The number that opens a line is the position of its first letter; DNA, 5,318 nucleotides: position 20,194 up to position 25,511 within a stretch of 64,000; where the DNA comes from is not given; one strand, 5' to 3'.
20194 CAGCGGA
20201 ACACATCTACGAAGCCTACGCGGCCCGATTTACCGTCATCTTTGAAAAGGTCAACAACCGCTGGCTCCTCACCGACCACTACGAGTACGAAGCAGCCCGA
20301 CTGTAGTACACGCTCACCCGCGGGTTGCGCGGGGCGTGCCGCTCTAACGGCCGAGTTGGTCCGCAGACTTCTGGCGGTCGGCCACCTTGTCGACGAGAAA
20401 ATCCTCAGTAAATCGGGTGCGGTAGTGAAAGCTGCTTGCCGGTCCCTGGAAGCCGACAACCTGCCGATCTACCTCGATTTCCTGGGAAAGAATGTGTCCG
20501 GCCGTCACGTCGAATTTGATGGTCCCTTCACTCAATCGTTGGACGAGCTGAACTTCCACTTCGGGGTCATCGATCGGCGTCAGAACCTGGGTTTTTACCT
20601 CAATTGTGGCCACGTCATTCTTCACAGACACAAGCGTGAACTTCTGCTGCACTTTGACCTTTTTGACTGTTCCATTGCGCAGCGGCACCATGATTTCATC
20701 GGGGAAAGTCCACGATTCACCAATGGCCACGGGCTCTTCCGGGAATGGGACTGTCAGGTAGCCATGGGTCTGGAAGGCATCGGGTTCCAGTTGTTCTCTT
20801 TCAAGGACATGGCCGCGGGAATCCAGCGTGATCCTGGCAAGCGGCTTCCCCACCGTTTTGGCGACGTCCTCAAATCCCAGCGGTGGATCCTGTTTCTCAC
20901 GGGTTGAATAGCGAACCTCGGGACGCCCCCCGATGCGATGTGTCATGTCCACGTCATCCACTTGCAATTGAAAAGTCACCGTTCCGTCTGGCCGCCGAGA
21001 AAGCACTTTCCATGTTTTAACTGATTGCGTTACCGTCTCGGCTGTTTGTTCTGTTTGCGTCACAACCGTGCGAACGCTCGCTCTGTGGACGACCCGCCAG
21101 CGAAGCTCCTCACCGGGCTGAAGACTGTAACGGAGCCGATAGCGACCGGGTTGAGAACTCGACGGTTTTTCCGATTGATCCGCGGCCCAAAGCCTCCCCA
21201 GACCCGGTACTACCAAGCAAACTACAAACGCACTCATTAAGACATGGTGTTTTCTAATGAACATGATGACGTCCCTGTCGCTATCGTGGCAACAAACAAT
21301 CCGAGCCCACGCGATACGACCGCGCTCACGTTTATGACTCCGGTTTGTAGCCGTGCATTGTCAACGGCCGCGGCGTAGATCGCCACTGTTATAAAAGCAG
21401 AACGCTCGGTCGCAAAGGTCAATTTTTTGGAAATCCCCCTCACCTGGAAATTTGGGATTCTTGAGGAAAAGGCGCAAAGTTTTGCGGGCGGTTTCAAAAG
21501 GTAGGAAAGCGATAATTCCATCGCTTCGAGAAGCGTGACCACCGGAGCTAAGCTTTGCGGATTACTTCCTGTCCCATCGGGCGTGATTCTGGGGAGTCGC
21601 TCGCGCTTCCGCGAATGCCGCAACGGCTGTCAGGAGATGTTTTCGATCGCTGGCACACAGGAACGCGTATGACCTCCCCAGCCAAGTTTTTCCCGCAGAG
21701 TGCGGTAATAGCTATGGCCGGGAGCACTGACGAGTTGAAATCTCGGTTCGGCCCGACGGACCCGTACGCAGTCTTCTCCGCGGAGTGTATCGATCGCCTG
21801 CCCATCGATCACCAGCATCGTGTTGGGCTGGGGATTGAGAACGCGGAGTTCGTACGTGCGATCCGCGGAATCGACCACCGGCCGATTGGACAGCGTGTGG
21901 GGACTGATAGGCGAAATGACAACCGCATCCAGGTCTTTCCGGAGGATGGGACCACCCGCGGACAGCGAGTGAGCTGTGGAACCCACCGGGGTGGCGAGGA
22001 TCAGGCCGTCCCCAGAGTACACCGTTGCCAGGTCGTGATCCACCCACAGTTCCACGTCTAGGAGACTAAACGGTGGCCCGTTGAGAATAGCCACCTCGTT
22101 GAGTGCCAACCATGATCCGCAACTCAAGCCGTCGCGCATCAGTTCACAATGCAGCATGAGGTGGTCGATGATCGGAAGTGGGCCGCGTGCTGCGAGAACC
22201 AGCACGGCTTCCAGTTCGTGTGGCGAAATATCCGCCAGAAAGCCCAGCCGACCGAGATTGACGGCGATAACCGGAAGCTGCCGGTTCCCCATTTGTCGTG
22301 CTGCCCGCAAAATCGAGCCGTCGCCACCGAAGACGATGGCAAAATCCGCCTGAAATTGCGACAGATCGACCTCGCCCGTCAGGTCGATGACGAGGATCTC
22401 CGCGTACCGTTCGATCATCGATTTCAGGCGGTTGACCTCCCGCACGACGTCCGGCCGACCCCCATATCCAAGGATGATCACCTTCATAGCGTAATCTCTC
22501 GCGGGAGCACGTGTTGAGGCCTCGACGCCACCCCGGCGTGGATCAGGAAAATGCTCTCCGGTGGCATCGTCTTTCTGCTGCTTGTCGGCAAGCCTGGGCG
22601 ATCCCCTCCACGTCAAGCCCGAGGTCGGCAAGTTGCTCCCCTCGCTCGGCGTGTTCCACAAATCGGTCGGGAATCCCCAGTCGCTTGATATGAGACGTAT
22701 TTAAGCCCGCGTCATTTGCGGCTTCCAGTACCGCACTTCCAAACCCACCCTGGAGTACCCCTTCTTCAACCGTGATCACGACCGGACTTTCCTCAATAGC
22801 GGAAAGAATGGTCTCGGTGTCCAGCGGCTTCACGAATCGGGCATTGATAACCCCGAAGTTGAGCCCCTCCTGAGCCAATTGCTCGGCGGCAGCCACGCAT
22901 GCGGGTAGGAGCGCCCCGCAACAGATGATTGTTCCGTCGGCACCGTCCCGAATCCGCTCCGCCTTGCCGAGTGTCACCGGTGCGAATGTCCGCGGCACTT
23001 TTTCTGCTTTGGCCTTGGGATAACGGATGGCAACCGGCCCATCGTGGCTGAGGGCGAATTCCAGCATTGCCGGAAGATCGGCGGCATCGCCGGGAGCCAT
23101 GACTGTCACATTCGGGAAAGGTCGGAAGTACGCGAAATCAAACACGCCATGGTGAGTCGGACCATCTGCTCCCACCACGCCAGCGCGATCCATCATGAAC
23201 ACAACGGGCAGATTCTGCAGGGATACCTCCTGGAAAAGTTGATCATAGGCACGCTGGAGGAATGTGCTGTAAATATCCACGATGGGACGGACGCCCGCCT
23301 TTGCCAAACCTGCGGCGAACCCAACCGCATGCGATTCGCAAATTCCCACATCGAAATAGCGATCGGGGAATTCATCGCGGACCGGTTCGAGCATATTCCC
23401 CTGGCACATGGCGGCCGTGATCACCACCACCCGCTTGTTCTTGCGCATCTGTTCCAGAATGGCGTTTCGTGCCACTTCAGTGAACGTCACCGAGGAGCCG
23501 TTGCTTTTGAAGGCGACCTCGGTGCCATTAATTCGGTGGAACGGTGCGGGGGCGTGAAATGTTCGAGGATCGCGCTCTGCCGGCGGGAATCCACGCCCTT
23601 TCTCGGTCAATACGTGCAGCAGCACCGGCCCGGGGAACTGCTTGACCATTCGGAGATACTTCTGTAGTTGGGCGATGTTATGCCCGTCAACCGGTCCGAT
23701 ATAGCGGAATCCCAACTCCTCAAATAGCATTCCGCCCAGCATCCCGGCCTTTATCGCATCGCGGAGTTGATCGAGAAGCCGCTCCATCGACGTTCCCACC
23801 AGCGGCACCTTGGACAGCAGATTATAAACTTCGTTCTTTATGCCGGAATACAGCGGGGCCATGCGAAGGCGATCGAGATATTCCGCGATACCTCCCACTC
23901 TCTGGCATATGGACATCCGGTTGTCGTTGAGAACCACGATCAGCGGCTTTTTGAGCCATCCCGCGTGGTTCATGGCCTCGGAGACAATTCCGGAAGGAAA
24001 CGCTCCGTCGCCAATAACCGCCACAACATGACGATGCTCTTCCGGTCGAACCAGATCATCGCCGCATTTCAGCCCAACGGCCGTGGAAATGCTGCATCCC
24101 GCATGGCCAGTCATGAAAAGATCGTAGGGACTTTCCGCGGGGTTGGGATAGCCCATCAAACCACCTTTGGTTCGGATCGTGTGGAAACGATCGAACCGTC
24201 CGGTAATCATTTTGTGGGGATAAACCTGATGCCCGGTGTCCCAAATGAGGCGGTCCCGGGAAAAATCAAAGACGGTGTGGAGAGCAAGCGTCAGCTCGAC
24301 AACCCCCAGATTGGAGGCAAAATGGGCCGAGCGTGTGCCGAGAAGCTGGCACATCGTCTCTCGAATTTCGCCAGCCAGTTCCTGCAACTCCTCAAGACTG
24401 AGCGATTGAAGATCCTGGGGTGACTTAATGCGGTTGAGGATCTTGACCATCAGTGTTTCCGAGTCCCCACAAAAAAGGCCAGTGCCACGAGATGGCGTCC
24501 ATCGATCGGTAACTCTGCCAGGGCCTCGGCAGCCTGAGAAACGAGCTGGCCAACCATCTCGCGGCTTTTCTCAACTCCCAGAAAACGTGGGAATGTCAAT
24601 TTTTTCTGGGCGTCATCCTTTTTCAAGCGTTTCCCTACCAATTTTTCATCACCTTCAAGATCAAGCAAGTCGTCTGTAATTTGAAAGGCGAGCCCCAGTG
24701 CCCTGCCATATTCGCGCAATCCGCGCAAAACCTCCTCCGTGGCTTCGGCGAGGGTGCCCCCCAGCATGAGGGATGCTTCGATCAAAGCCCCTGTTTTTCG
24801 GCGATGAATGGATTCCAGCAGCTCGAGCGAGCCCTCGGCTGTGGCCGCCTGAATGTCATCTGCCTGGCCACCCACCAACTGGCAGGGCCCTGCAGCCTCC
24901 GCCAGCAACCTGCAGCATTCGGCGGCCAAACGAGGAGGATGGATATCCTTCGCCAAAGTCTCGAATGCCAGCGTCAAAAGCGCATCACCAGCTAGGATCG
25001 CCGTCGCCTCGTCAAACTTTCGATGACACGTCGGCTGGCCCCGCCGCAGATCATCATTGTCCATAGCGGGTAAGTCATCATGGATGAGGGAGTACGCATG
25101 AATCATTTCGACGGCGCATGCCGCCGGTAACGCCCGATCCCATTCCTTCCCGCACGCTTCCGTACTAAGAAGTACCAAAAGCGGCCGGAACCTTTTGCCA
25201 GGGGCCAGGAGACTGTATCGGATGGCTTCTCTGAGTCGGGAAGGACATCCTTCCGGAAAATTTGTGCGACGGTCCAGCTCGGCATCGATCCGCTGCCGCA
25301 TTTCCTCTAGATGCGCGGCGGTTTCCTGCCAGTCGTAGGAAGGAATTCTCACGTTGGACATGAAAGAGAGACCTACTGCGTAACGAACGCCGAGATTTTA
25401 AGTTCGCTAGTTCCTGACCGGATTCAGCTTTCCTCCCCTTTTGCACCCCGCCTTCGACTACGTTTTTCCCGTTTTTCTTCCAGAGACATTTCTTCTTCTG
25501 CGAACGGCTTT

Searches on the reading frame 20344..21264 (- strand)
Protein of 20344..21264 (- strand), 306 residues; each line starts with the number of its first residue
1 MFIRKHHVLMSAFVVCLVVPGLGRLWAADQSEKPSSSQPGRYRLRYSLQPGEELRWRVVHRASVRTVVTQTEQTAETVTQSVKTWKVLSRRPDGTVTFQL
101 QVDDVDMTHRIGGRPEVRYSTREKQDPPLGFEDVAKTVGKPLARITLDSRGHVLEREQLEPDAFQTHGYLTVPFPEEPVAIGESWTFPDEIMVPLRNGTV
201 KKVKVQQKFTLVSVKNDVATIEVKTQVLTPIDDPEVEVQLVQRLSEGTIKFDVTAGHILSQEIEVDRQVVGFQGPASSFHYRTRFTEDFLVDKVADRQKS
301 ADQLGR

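Call 19: search_protein_families(library=pfam, proteins=[window:20344-21264:-], max_evalue=0.001)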
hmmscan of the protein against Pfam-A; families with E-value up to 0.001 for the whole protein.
window:20344-21264:- (306 aa): 1 family
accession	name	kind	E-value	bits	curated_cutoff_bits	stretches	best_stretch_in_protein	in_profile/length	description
PF19777.4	DUF6263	-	3.7e-08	33.7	26.7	1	171-252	109-190/196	Family of unknown function (DUF6263)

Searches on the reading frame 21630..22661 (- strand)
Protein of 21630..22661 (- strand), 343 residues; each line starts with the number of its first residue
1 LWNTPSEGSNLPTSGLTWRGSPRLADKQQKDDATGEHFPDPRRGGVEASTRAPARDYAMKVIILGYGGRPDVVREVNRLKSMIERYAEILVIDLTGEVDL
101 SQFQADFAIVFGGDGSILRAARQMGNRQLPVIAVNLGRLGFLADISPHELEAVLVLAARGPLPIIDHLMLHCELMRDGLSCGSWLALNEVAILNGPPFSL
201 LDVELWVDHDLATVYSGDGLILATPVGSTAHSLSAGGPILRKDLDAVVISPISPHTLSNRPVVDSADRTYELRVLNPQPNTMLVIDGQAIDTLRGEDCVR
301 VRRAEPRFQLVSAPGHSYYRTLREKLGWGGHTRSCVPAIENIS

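Call 19: search_protein_families(library=pfam, proteins=[window:21630-22661:-], max_evalue=0.001)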
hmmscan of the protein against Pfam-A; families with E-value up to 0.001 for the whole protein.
window:21630-22661:- (343 aa): 2 families
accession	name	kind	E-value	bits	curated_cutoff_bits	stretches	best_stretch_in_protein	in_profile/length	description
PF20143.4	NAD_kinase_C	-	3.8e-27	95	23.7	1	187-311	1-124/126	ATP-NAD kinase C-terminal domain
PF01513.26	NAD_kinase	-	1.3e-13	51.8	25.5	1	102-154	70-122/130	ATP-NAD kinase N-terminal domain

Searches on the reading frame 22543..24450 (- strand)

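Call 19: search_protein_families(library=pfam, proteins=[window:22543-24450:-], max_evalue=0.001)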
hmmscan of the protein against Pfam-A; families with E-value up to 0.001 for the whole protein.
window:22543-24450:- (635 aa): 5 families
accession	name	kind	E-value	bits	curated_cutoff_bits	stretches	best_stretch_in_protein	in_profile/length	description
PF13292.11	DXP_synthase_N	-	3.3e-105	351.7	21.2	1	5-282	1-274/274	1-deoxy-D-xylulose-5-phosphate synthase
PF02779.29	Transket_pyr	-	9.5e-44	149.5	27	1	321-481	3-171/174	Transketolase, pyrimidine binding domain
PF02780.25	Transketolase_C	-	2.4e-31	108.6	25.9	1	495-617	1-124/124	Transketolase, C-terminal domain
PF02775.26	TPP_enzyme_C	-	6.9e-07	29.6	21.9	1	113-179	26-84/151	Thiamine pyrophosphate enzyme, C-terminal TPP binding domain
PF17147.9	PFOR_II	-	1.7e-06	28.7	27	0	504-577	1-74/102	Pyruvate:ferredoxin oxidoreductase core domain II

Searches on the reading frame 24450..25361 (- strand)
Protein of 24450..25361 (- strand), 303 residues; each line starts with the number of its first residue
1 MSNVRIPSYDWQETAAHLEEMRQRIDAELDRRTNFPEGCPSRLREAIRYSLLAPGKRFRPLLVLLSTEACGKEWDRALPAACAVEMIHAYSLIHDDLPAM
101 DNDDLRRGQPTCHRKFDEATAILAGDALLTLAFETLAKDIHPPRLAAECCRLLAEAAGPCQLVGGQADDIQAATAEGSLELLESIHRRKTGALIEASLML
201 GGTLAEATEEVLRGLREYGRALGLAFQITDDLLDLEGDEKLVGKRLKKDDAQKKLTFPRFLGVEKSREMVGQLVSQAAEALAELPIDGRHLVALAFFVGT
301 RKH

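Call 19: search_protein_families(library=pfam, proteins=[window:24450-25361:-], max_evalue=0.001)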
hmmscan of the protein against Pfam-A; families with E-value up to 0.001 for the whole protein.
window:24450-25361:- (303 aa): 1 family
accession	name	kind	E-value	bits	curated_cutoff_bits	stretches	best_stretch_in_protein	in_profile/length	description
PF00348.22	polyprenyl_synt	-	4e-60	203.6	27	1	42-275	3-235/251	Polyprenyl synthetase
